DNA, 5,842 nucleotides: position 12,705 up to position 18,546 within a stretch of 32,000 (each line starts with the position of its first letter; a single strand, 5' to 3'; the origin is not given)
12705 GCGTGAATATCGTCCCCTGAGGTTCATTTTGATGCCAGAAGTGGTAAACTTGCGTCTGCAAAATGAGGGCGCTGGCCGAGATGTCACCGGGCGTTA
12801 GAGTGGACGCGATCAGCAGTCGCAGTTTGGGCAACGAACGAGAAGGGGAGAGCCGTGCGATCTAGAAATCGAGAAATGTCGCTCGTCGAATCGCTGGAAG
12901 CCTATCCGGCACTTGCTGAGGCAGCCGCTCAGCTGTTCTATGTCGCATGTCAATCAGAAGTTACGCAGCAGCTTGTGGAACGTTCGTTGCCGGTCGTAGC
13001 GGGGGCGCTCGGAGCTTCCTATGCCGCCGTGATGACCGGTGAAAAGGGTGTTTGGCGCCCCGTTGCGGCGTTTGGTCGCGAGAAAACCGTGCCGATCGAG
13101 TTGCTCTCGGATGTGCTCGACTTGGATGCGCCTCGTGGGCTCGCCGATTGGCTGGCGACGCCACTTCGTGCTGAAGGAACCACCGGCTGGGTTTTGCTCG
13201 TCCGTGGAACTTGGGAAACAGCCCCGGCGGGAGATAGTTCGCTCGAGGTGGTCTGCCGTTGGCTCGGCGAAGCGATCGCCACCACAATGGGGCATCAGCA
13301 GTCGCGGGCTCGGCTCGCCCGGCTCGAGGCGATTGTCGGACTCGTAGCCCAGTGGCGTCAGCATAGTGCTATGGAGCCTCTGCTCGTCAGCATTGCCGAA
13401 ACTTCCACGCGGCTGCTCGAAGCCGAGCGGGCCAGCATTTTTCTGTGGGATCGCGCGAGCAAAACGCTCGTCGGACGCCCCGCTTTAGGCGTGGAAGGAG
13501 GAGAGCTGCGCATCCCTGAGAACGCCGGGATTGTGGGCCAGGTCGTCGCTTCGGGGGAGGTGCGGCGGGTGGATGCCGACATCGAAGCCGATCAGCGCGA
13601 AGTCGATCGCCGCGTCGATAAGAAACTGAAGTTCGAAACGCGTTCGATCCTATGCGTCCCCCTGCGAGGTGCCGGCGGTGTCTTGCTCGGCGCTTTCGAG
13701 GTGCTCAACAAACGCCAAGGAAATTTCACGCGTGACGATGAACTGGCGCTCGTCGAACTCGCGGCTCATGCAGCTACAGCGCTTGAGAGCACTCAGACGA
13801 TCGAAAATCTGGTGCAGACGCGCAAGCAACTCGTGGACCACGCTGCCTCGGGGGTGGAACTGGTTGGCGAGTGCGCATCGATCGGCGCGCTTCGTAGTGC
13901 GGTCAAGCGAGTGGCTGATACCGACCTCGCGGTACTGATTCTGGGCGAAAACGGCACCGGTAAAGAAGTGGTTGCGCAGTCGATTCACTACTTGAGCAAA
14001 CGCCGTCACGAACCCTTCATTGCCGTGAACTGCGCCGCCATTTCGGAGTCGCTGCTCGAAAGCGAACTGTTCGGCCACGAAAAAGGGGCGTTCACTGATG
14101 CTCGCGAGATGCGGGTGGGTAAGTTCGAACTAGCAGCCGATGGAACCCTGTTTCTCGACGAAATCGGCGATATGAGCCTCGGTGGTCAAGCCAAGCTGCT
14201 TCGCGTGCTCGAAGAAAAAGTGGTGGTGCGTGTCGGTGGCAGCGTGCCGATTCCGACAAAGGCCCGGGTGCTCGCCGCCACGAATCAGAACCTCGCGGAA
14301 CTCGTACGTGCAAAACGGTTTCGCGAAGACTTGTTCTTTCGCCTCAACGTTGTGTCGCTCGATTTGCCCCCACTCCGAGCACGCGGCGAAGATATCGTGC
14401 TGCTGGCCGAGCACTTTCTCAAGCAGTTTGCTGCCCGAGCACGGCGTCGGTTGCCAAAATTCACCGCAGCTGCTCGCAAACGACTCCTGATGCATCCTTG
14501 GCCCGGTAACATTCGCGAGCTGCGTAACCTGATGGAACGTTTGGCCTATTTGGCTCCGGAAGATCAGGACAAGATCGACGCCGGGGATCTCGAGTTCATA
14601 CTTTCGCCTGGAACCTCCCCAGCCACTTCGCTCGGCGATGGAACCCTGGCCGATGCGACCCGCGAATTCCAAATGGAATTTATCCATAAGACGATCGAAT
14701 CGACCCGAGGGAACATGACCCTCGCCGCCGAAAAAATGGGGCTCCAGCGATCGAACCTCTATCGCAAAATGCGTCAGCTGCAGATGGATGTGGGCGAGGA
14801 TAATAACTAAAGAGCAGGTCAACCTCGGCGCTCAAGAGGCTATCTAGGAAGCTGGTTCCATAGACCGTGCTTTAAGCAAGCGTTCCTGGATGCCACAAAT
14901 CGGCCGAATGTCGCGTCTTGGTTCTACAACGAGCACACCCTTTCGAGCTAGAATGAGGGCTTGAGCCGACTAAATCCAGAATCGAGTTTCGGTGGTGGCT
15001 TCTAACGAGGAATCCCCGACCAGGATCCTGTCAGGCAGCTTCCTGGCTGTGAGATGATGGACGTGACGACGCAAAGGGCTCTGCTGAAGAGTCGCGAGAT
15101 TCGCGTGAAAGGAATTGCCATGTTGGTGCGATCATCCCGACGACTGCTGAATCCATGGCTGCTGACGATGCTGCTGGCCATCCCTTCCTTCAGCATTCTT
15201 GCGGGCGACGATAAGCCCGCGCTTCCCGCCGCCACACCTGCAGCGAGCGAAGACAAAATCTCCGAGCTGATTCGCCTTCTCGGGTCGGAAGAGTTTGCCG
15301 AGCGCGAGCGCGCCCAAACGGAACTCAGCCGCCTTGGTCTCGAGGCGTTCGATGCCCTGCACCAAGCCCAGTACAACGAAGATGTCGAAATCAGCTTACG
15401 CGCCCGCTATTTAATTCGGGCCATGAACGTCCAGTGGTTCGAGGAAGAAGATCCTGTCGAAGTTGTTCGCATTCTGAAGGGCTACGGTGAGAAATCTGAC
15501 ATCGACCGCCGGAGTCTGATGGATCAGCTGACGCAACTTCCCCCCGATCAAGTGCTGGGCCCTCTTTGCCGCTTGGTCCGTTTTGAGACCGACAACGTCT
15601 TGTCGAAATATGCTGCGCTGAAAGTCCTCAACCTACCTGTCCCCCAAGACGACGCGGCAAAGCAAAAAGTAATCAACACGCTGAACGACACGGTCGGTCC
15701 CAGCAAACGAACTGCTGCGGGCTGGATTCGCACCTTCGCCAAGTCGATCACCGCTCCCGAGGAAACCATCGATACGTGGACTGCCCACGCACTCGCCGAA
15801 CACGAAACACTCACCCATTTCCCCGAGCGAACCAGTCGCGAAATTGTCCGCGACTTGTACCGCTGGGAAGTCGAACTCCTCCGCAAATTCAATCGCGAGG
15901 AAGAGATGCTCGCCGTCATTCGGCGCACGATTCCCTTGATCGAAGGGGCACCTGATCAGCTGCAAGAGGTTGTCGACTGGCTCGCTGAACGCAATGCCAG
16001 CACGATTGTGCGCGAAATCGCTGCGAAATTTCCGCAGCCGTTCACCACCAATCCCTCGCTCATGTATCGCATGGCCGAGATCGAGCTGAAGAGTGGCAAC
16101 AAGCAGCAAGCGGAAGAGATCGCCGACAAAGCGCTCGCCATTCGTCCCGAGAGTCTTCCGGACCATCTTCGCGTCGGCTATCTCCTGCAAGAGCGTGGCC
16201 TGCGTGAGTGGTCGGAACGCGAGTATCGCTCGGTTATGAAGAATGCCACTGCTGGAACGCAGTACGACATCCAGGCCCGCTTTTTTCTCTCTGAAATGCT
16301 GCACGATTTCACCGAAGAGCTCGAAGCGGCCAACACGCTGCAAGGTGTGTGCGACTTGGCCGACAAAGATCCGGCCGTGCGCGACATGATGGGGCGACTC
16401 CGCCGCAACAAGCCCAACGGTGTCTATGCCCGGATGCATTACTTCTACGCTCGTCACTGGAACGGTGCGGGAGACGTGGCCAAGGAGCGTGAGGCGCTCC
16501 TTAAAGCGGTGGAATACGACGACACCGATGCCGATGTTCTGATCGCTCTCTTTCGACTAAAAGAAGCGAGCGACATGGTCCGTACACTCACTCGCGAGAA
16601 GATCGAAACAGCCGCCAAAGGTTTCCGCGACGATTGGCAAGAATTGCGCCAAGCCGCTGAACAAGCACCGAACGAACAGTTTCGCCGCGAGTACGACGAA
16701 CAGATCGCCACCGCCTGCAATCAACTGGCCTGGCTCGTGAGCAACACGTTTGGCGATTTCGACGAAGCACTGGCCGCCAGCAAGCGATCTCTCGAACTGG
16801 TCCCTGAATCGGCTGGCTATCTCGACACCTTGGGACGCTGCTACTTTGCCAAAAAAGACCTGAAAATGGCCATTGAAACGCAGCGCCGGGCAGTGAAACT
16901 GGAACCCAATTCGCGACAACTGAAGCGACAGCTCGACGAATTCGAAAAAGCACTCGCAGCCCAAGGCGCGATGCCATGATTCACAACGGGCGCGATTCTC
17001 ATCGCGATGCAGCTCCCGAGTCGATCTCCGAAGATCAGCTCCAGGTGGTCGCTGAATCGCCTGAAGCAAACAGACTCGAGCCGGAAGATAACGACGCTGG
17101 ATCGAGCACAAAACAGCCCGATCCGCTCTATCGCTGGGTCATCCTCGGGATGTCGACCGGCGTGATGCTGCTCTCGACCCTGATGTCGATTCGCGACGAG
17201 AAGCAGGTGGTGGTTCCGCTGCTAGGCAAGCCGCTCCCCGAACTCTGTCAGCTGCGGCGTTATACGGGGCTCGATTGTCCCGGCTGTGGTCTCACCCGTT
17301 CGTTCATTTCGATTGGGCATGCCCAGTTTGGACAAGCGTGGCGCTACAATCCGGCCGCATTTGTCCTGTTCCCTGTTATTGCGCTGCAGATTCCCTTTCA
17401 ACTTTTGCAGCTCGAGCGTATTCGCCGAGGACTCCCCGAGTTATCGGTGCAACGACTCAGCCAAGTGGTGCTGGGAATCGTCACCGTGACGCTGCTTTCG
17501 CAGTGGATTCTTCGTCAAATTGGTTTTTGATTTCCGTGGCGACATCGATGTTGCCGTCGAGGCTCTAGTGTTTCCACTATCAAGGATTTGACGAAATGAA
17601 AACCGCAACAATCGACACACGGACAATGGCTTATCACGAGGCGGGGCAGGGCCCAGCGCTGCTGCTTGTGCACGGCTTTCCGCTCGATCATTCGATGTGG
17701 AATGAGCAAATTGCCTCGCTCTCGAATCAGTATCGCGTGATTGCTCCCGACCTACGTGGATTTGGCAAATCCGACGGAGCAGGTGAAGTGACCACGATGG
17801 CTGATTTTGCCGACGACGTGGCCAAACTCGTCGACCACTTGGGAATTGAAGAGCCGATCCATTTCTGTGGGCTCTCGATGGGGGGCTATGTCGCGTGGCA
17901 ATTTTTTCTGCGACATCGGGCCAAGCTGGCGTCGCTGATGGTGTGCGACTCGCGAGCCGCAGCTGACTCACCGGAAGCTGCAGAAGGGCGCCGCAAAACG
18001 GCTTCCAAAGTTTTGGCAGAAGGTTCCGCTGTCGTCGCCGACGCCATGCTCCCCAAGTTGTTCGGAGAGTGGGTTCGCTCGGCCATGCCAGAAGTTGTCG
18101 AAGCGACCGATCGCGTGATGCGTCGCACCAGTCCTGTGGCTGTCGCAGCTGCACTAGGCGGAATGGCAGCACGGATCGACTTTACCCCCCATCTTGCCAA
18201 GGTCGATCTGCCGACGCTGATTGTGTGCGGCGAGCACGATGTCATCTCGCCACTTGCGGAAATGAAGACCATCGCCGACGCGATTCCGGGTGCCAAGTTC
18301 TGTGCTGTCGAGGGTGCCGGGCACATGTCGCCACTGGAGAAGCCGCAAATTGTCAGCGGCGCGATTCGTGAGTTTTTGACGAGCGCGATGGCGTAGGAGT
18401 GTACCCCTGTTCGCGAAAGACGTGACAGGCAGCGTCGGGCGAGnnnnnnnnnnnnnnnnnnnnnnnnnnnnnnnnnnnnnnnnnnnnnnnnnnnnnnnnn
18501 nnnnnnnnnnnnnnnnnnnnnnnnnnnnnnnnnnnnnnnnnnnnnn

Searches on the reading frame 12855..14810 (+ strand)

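Call 11: search_protein_families(library=pfam, proteins=[window:12855-14810:+], max_evalue=0.01)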
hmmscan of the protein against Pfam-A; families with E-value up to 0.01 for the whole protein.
window:12855-14810:+ (651 aa): 13 families
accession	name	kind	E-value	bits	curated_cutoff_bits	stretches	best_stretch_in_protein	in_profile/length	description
PF00158.32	Sigma54_activat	-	1.8e-67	226.6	20.2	1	337-502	2-167/168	Sigma-54 interaction domain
PF25601.1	AAA_lid_14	-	1.1e-21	76.8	27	1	508-587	1-78/87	AAA+ ATPase lid domain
PF14532.12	Sigma54_activ_2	-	1.6e-19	71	25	1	337-507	1-138/138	Sigma-54 interaction domain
PF01590.32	GAF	-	5.1e-15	56.6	22.4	1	176-310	5-133/133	GAF domain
PF13185.12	GAF_2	-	9e-11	42.6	28.6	1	177-311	8-136/136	GAF domain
PF13492.12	GAF_3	-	4.6e-09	37.2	27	1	177-311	6-128/129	GAF domain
PF02954.25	HTH_8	-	5.9e-09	35.9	22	1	603-641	3-41/42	Bacterial regulatory protein, Fis family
PF07728.20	AAA_5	-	5.1e-05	23.7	22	1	360-479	2-124/139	AAA domain (dynein-related subfamily)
PF00493.29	MCM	-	0.00012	21.7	23.3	1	353-495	53-190/224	MCM P-loop domain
PF01078.27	Mg_chelatase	-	0.00021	21.2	20.3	1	359-478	24-158/207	Magnesium chelatase, subunit ChlI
PF07724.20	AAA_2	-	0.00098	19.6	27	1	360-473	6-119/166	AAA domain (Cdc48 subfamily)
PF00004.35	AAA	-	0.0015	19.4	21.2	1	360-496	1-130/131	ATPase family associated with various cellular activities (AAA)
PF13191.12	AAA_16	-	0.004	18.1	32.6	1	341-438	7-103/167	AAA ATPase domain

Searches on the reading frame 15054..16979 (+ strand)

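Call 11: search_protein_families(library=pfam, proteins=[window:15054-16979:+], max_evalue=0.01)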
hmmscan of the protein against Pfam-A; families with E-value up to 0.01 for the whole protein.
window:15054-16979:+ (641 aa): 15 families
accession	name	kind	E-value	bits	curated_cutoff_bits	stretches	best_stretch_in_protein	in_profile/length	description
PF07719.23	TPR_2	-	8.2e-11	41.6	27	1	589-619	3-33/34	Tetratricopeptide repeat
PF13181.12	TPR_8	-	3.4e-10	39.7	25.7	1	591-619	5-33/34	Tetratricopeptide repeat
PF13432.12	TPR_16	-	1.7e-09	38.4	32.7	1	567-619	11-63/65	Tetratricopeptide repeat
PF13424.12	TPR_12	-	5.9e-09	36.4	30.1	1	567-615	17-73/77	Tetratricopeptide repeat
PF14559.12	TPR_19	-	8.6e-09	36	25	2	567-622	5-60/68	Tetratricopeptide repeat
PF00515.34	TPR_1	-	3e-08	33.6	27.8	0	593-619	7-33/34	Tetratricopeptide repeat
PF13428.12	TPR_14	-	3.1e-05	24.7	23.5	0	336-369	3-36/44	Tetratricopeptide repeat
PF13431.12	TPR_17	-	8.9e-05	22.9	24.4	0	577-607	3-33/34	Tetratricopeptide repeat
PF13174.12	TPR_6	-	0.00011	23.1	26.3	0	337-367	3-33/33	Tetratricopeptide repeat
PF23914.1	TPR_CcmH_CycH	-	0.00069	19.9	42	0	593-624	56-87/158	Cytochrome c-type biogenesis protein H TPR domain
PF13374.12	TPR_10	-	0.00096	19.5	27.5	0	340-368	8-36/42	Tetratricopeptide repeat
PF23558.1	TPR_P4H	-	0.0019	18.7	27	0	585-635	40-90/91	Prolyl 4-hydroxylase peptide-substrate-binding domain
PF13414.12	TPR_11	-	0.0054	16.8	26.8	0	594-620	1-27/42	TPR repeat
PF12895.13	ANAPC3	-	0.0055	17.4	27.2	0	568-620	4-55/82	Anaphase-promoting complex, cyclosome, subunit 3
PF00923.25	TAL_FSA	-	0.0061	16.4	27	0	325-368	18-57/285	Transaldolase/Fructose-6-phosphate aldolase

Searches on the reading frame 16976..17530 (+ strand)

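Call 11: search_protein_families(library=pfam, proteins=[window:16976-17530:+], max_evalue=0.01)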
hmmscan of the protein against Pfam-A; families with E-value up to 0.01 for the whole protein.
window:16976-17530:+ (184 aa): 1 family
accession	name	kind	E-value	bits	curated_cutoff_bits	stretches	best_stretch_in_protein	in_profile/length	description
PF10825.13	DUF2752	-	1.7e-19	70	27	1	91-138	1-48/49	Protein of unknown function (DUF2752)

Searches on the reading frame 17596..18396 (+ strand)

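Call 11: search_protein_families(library=pfam, proteins=[window:17596-18396:+], max_evalue=0.01)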
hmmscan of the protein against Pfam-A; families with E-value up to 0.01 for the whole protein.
window:17596-18396:+ (266 aa): 9 families
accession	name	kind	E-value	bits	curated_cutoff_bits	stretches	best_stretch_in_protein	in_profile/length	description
PF00561.26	Abhydrolase_1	-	2.7e-32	112.8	25.8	1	20-250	1-245/245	alpha/beta hydrolase fold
PF12697.13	Abhydrolase_6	-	1.4e-24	88.4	26.3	1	22-253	1-214/217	Alpha/beta hydrolase family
PF12146.15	Hydrolase_4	-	3.8e-22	79.2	27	1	21-248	6-237/239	Serine aminopeptidase, S33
PF03096.20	Ndr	-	6.2e-11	42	23.3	1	64-261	78-276/283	Ndr family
PF08386.16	Abhydrolase_4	-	1.9e-05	25.2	21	1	201-263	31-93/103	TAP-like protein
PF00975.26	Thioesterase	-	0.00014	22.6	26.4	1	41-126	22-108/226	Thioesterase domain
PF20408.4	Abhydrolase_11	-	0.00038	20.7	27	0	68-107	57-97/193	Alpha/beta hydrolase domain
PF07224.18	Chlorophyllase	-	0.00072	18.9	26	1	14-108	37-138/301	Chlorophyllase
PF03959.19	FSH1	-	0.0055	16.8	21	0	196-252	150-208/211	Serine hydrolase (FSH1)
